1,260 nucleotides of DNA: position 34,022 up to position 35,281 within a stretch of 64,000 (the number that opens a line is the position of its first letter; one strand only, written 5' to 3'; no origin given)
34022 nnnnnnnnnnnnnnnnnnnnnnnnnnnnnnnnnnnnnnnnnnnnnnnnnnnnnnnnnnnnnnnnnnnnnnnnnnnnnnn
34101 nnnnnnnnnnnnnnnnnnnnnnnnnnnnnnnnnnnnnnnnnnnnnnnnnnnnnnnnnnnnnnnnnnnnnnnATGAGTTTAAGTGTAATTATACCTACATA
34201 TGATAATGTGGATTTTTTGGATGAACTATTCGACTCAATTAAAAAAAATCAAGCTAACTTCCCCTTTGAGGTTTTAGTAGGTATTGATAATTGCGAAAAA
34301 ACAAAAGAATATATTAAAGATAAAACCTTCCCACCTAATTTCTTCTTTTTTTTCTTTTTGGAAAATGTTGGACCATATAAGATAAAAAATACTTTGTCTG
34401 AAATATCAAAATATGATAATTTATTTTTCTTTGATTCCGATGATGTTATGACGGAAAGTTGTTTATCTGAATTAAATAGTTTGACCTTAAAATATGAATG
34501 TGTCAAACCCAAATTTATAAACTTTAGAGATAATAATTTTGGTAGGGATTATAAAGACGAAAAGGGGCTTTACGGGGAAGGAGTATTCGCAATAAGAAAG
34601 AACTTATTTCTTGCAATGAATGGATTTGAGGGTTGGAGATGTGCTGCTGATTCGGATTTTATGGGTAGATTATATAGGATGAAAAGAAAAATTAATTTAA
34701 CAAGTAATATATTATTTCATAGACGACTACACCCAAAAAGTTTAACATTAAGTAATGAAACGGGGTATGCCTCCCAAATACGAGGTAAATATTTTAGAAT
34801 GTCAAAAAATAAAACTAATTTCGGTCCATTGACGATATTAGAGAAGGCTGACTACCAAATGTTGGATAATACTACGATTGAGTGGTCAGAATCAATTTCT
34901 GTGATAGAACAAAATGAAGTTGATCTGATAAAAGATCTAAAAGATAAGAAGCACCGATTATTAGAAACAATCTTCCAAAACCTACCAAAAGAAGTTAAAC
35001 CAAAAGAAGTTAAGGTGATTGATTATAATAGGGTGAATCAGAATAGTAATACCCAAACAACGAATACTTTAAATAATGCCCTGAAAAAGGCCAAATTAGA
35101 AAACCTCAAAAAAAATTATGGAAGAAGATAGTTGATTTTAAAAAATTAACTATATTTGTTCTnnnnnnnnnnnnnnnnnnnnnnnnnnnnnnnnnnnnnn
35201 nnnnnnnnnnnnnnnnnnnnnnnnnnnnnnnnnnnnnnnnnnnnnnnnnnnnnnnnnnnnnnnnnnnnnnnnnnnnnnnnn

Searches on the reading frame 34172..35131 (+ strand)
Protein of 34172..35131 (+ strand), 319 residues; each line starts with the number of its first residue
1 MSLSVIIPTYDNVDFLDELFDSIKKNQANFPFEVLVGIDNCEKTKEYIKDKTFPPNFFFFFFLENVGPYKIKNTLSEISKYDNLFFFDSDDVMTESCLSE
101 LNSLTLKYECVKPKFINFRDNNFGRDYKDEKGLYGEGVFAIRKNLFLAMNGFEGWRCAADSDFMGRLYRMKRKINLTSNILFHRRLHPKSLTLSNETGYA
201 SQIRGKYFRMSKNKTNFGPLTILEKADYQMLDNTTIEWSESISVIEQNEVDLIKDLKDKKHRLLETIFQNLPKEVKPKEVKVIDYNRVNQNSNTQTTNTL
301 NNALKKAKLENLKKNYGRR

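Call 35: search_protein_families(library=pfam, proteins=[window:34172-35131:+], max_evalue=0.001)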
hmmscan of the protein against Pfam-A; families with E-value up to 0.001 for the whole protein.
window:34172-35131:+ (319 aa): 1 family
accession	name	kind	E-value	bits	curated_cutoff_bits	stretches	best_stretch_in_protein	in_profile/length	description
PF00535.33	Glycos_transf_2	-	3.1e-11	44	23.3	1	4-153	1-157/168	Glycosyl transferase family 2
